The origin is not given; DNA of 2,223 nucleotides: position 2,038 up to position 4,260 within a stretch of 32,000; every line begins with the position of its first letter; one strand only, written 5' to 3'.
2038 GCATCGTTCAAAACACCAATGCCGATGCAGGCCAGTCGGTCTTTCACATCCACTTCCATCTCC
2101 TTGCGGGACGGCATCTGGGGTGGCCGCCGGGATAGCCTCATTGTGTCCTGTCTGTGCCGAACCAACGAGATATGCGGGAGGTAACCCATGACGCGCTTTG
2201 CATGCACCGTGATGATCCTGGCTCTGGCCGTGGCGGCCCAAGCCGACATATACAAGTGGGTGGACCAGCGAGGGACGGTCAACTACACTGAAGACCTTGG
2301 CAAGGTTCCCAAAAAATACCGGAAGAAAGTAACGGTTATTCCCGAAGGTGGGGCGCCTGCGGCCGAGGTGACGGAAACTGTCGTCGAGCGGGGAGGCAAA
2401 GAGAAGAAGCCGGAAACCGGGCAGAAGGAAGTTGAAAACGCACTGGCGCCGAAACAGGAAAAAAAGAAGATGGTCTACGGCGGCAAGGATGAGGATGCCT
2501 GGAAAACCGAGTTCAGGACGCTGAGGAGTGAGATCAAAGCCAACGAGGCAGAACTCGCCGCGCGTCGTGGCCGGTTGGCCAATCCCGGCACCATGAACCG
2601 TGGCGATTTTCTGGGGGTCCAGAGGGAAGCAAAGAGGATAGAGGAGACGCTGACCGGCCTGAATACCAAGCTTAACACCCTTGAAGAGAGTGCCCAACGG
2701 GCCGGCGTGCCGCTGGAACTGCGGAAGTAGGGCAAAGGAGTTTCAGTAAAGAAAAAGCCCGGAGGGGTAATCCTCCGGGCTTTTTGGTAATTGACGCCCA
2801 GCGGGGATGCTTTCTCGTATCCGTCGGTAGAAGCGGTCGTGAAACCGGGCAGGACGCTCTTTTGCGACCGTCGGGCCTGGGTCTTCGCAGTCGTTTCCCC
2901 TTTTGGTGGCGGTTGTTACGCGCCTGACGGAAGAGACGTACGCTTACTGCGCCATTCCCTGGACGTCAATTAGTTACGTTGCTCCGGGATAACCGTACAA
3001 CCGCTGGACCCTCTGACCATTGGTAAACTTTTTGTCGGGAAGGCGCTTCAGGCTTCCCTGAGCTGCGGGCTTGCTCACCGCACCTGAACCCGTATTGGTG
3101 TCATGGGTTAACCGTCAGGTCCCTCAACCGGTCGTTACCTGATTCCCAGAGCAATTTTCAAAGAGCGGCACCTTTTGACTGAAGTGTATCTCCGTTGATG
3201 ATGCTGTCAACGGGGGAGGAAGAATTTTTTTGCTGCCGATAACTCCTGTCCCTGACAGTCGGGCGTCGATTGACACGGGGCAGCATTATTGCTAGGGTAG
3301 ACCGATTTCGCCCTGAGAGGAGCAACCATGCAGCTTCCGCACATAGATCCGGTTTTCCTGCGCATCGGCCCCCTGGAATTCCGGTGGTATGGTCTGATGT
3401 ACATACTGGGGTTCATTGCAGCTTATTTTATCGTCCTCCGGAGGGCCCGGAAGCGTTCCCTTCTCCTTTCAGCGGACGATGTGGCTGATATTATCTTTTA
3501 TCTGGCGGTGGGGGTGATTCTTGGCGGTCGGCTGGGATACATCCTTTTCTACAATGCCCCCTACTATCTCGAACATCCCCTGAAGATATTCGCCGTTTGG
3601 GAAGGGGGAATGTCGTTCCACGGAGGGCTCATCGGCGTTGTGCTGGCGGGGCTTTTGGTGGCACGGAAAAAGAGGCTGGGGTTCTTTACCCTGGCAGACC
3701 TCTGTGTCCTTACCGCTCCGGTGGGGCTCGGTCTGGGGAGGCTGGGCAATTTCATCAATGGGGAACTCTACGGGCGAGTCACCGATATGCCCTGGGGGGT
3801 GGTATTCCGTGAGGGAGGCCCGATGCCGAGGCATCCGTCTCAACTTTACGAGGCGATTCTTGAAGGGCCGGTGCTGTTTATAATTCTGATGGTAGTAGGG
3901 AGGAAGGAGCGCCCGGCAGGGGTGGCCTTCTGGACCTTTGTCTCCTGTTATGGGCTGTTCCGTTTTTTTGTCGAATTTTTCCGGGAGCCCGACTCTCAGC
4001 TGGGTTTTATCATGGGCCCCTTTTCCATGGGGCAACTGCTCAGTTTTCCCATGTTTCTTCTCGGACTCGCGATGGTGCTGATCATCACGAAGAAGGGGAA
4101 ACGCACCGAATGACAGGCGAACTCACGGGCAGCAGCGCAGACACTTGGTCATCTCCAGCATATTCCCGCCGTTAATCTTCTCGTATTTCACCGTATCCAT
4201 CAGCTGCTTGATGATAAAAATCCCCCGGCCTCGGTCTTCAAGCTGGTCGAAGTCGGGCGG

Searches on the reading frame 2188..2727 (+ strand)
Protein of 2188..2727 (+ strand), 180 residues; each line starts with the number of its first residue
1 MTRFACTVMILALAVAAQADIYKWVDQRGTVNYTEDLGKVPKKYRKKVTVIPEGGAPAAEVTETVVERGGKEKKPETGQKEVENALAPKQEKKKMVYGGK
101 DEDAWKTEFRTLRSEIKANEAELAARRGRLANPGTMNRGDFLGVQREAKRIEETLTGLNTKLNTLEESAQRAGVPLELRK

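Call 38: search_protein_families(library=pfam, proteins=[window:2188-2727:+], max_evalue=0.0001)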
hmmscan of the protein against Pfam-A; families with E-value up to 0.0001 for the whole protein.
window:2188-2727:+ (180 aa): 1 family
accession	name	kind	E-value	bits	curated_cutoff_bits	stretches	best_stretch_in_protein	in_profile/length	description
PF13511.11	DUF4124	-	7.2e-11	42.6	22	1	9-59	2-48/56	Domain of unknown function (DUF4124)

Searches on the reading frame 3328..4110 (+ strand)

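Call 38: search_protein_families(library=pfam, proteins=[window:3328-4110:+], max_evalue=0.0001)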
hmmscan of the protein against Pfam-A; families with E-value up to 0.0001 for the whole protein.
window:3328-4110:+ (261 aa): 1 family
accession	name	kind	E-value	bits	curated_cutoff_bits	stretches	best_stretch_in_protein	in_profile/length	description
PF01790.23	LGT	-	3.8e-84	282.2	24.9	1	8-251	1-239/240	Prolipoprotein diacylglyceryl transferase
